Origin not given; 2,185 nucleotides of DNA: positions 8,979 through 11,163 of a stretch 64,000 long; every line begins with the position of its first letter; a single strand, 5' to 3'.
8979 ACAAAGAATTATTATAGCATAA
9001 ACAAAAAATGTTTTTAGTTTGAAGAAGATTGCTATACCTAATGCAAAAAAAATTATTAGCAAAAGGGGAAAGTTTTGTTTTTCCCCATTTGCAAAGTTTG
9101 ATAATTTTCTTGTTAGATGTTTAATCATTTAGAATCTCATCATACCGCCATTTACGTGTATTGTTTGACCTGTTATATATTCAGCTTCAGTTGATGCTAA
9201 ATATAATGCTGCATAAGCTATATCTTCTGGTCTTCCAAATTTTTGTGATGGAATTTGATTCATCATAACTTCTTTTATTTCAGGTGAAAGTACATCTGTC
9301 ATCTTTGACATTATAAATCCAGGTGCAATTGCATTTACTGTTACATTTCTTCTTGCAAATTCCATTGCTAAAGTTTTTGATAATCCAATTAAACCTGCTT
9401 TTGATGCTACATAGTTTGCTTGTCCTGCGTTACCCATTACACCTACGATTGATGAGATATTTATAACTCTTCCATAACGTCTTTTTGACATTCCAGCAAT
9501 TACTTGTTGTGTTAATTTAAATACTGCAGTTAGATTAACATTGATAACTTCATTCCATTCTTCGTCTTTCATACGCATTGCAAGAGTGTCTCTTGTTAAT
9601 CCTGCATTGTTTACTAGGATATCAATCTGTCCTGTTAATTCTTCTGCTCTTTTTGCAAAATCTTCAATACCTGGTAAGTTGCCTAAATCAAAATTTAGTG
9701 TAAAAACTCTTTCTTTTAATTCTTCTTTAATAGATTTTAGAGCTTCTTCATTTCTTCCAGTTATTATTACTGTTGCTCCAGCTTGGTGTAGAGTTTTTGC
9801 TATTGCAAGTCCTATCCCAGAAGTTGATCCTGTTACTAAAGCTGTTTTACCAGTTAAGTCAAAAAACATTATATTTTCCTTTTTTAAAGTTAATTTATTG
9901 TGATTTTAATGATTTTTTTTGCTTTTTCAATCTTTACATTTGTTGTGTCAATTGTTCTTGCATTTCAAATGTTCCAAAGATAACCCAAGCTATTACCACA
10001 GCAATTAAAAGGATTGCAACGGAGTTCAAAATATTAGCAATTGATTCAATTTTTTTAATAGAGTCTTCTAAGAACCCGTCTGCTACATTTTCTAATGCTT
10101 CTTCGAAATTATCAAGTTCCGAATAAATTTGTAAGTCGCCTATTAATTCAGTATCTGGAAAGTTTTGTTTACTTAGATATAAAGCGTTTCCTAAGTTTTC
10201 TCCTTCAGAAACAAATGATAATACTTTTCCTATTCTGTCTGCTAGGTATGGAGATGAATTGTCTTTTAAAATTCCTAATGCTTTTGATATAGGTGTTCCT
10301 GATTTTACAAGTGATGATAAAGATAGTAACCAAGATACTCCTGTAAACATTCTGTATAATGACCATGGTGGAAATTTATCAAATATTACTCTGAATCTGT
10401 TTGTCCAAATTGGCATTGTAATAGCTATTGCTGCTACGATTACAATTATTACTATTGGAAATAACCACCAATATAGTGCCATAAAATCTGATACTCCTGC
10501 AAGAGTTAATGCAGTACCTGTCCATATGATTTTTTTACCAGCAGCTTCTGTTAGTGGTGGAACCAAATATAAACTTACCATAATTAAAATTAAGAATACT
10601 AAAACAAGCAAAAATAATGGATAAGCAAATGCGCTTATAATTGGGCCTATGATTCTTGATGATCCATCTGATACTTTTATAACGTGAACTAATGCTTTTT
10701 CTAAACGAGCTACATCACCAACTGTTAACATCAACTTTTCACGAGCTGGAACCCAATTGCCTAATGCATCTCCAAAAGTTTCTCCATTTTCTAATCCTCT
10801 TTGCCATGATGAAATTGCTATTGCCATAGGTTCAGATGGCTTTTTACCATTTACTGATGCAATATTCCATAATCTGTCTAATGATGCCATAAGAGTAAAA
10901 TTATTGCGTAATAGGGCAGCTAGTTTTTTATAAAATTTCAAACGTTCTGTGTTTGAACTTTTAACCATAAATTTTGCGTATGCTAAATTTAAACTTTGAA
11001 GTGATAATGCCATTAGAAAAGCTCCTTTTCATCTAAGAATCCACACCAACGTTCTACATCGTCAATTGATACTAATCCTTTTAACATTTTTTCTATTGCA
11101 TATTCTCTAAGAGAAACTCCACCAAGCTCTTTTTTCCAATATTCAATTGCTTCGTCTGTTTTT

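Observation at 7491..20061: Composite block: orphan T4SS coupling protein, pilin-less type IVb pilus machinery and ComEC, with a divergent VirB2-like pilin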

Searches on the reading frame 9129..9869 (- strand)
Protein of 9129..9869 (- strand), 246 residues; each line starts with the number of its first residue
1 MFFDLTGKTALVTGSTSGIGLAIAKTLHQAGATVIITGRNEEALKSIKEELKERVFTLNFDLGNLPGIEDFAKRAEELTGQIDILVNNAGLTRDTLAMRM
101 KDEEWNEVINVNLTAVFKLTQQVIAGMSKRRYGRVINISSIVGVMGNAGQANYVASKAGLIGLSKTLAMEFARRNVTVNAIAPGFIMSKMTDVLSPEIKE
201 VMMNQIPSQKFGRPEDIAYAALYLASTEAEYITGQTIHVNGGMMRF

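Call 3: search_protein_families(library=pfam, proteins=[window:9129-9869:-], max_evalue=0.01)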
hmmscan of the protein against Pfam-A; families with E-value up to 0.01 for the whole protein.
window:9129-9869:- (246 aa): 10 families
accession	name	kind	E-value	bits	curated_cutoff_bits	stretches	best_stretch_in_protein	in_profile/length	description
PF13561.12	adh_short_C2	-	4.6e-62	210.1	27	1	16-243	5-235/236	Enoyl-(Acyl carrier protein) reductase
PF00106.31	adh_short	-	1.2e-60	204.8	26.6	1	8-195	1-191/195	short chain dehydrogenase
PF08659.16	KR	-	9.7e-19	68.4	22.6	1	9-160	2-156/180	KR domain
PF01370.27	Epimerase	-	9.9e-05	22.3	20.9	1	10-149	1-123/240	NAD dependent epimerase/dehydratase family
PF00107.32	ADH_zinc_N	-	0.00073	19.9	31.8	1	18-90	1-67/129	Zinc-binding dehydrogenase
PF23441.1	SDR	-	0.00082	19.3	27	1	5-243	5-255/258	SDR-like rossmann domain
PF13460.12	NAD_binding_10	-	0.0019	18.5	27.2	1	14-142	1-101/184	NAD(P)H-binding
PF02882.25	THF_DHG_CYH_C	-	0.0025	17.6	27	1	4-47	33-76/160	Tetrahydrofolate dehydrogenase/cyclohydrolase, NAD(P)-binding domain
PF02719.21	Polysacc_synt_2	-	0.0039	16.8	20.2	1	11-114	2-106/293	Polysaccharide biosynthesis protein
PF02826.25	2-Hacid_dh_C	-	0.0076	16.1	25.1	0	4-49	33-77/178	D-isomer specific 2-hydroxyacid dehydrogenase, NAD binding domain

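Call 4: search_protein_families(library=ncbifam, proteins=[window:9129-9869:-], max_evalue=0.01)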
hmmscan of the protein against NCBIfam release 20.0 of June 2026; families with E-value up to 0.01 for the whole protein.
window:9129-9869:- (246 aa): 242 families (the best 25 are shown)
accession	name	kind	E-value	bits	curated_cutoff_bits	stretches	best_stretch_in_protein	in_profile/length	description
TIGR01830.1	3oxo_ACP_reduc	equivalog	2e-96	322.3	297.75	1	10-244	1-239/239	3-oxoacyl-[acyl-carrier-protein] reductase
NF004199.0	PRK05653.1-4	equivalog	6.7e-89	297.7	301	1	4-244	2-246/247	3-oxoacyl-ACP reductase FabG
NF004197.0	PRK05653.1-1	equivalog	1.1e-88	297.1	332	1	4-244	4-247/249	3-oxoacyl-ACP reductase FabG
NF009547.0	PRK12936.1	subfamily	5.3e-88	294.7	436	1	3-244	2-243/245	3-ketoacyl-(acyl-carrier-protein) reductase NodG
NF009466.0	PRK12826.1-2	subfamily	3e-81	272.6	222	1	8-244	4-245/248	3-oxoacyl-ACP reductase FabG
NF009464.0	PRK12824.1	subfamily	2.5e-78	263.1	269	1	8-243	3-242/245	3-oxoacyl-ACP reductase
NF004198.0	PRK05653.1-3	equivalog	4.2e-78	262.2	296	1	5-244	5-247/248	3-oxoacyl-ACP reductase FabG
TIGR01829.1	AcAcCoA_reduct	subfamily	2.1e-77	260.1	302.1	1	8-243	1-240/242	acetoacetyl-CoA reductase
NF053542.1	FlxB_rubin_SDR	equivalog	1e-67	228.4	340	1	8-243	1-239/239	flexirubin biosynthesis SDR family reductase FlxB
NF006070.0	PRK08213.1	subfamily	1.2e-67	228.2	279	1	2-244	7-257/259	gluconate 5-dehydrogenase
NF005559.1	PRK07231.1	subfamily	5.9e-66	222.5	215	1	5-244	2-248/249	glucose 1-dehydrogenase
NF004200.0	PRK05653.1-5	equivalog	8e-66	222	273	1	8-244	3-242/242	3-oxoacyl-ACP reductase FabG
NF006110.0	PRK08261.1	equivalog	2.1e-63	214.8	410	1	5-243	212-450/454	3-oxoacyl-ACP reductase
NF040605.2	mycolic_FabG1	exception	1.7e-62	211.3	420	1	8-243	2-229/233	3-oxoacyl-ACP reductase FabG1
NF009093.0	PRK12429.1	subfamily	5.3e-62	209.4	258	1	5-243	3-256/259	3-hydroxybutyrate dehydrogenase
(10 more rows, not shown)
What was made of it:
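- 9129..9869 (-): fabG (3-oxoacyl-ACP reductase), a housekeeping gene. It shares the strand but is not part of the system. TIGR01830 322 bits, above its cut-off (call 4).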

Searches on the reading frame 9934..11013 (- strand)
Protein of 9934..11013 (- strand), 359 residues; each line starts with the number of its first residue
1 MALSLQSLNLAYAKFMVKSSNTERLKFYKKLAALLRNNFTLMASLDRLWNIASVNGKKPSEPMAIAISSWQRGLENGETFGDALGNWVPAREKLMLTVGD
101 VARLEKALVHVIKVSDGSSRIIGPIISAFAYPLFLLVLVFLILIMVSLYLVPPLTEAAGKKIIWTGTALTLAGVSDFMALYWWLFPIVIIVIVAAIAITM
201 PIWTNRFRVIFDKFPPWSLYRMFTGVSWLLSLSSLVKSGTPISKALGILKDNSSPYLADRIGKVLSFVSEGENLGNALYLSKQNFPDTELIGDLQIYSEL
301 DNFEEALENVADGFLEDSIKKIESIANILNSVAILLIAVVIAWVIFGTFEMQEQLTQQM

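Call 3: search_protein_families(library=pfam, proteins=[window:9934-11013:-], max_evalue=0.01)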
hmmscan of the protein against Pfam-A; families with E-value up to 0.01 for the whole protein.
window:9934-11013:- (359 aa): 2 families
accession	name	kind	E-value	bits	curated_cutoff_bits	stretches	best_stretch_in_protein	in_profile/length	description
PF00482.28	T2SSF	-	1.3e-20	74.1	25.2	2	228-347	1-121/125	Type II secretion system (T2SS), protein F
PF20990.2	DUF2207_C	-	0.0058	16.8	33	0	292-347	103-159/247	Predicted membrane protein (DUF2207) C-terminal domain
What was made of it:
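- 9934..11013 (-): GspF/PilC-type inner-membrane platform (R64 PilR position), 359 aa. PF00482 74 bits (call 3).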

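Call 4: search_protein_families(library=ncbifam, proteins=[window:9934-11013:-], max_evalue=0.01)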
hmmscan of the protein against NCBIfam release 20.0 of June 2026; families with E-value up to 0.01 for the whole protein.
window:9934-11013:- (359 aa): 5 families
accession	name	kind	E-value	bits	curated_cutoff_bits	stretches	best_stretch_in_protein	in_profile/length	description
TIGR02120.1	GspF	equivalog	3.7e-19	69.2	424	1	16-346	57-388/401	type II secretion system inner membrane protein GspF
NF041012.2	T4P_ComGB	equivalog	3.1e-18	66.2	240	1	23-342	2-317/332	competence type IV pilus assembly protein ComGB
NF007861.0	PRK10573.1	equivalog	4.2e-13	49.1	401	1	18-345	55-384/401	protein transport protein HofC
NF047826.1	T3SSXpsF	equivalog_domain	7.4e-10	38.2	650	1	105-350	147-395/405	type II secretion system protein XpsF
NF052607.1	T4PiliAsmPilCThrm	equivalog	3.8e-09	36.1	700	1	29-349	73-394/406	type IV pilus assembly protein PilC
